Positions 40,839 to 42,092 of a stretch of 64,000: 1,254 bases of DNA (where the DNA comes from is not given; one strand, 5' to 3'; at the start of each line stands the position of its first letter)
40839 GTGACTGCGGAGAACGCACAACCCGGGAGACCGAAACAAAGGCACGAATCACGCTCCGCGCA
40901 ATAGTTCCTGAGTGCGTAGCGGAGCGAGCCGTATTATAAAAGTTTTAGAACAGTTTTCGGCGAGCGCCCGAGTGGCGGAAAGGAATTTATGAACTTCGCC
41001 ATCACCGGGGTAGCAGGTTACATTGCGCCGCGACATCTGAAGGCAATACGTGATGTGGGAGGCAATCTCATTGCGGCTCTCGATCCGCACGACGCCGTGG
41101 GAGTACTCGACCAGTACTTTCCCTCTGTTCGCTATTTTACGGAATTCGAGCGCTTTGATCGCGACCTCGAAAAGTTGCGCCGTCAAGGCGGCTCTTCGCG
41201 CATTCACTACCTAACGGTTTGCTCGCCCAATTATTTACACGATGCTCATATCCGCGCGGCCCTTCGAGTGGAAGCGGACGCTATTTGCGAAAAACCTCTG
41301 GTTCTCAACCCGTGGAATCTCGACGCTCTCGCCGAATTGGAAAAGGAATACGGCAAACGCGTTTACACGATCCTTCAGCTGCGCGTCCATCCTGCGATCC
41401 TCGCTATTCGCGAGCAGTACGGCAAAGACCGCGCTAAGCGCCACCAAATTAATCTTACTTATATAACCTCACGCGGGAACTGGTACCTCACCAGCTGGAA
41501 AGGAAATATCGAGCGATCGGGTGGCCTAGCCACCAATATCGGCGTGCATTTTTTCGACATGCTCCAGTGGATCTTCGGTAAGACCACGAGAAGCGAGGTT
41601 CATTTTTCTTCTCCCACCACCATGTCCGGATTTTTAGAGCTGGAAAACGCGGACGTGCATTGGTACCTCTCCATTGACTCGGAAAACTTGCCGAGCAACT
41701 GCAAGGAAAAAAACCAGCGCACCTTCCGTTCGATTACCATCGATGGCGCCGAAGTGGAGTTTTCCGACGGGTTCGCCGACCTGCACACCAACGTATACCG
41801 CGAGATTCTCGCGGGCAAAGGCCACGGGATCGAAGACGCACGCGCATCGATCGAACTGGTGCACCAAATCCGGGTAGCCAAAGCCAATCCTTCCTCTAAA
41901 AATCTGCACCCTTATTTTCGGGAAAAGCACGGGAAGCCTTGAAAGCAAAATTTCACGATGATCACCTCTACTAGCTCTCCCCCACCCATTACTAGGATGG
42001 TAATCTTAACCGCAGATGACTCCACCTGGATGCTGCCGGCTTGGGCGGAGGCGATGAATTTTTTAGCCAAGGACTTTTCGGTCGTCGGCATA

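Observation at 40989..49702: Arn/Lgm-like lipid-linked aminosugar transfer module interleaved with the WbpB-D-E-I genes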

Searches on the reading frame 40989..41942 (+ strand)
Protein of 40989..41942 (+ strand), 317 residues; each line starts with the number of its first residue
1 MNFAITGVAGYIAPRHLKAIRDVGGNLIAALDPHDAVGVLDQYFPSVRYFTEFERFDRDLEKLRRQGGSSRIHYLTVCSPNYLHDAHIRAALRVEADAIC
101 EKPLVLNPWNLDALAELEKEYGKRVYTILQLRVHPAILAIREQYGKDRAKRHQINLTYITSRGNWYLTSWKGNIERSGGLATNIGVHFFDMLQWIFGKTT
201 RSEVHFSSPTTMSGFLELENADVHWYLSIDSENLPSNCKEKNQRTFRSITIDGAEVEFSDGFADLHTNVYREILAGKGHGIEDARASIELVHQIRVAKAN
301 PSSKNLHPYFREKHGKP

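Call 4: search_protein_families(library=pfam, proteins=[window:40989-41942:+], max_evalue=0.01)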
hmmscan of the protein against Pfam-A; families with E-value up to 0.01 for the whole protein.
window:40989-41942:+ (317 aa): 3 families
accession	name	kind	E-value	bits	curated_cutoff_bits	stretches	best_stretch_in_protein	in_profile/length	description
PF01408.29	GFO_IDH_MocA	-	4e-15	57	24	1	1-126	1-117/120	Oxidoreductase family, NAD-binding Rossmann fold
PF02894.22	GFO_IDH_MocA_C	-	5.2e-14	53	22.9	1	154-227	17-89/218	Oxidoreductase family, C-terminal alpha/beta domain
PF22725.1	GFO_IDH_MocA_C3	-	4.5e-06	27.1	27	1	155-207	20-73/124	GFO/IDH/MocA C-terminal domain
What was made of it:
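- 40989..41942 (+): g1: WbpB-type UDP-GlcNAcA 3-dehydrogenase (GFO/IDH/MocA family). Pfam GFO_IDH_MocA N- and C-terminal domains (call 4).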

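Call 5: search_protein_families(library=ncbifam, proteins=[window:40989-41942:+], max_evalue=0.01)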
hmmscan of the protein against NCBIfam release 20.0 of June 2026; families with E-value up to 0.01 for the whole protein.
window:40989-41942:+ (317 aa): 3 families
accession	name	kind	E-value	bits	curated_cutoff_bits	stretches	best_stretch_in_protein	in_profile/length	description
TIGR04380.1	myo_inos_iolG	equivalog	8.2e-09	34.8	355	1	64-201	57-190/330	inositol 2-dehydrogenase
NF052479.1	LevoglcsnDh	equivalog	5.8e-05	21.9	650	1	69-201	71-207/386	levoglucosan dehydrogenase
NF041392.1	XylDh_Gfo6_Halo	equivalog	0.0023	16.8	350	1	76-142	87-153/350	D-xylose 1-dehydrogenase Gfo6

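Call 27: search_solved_structures(query=window:40989-41942:+, max_evalue=0.00001)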
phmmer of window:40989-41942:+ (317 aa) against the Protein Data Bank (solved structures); distinct sequences matched with E-value up to 0.00001: 2.
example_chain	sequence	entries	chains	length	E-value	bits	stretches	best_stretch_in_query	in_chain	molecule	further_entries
3oa2_A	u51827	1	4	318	2.1e-105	355.7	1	2-309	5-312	WbpB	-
3o9z_A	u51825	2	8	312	3.5e-105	355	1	2-310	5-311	Lipopolysaccharide biosynthesis protein wbpB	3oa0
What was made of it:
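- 40989..41942 (+): It scores 356 bits (E 2e-105) over its full length to P. aeruginosa WbpB 3oa2 and Thermus WbpB 3o9z (call 27).
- WbpB scores 356 bits (call 27).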
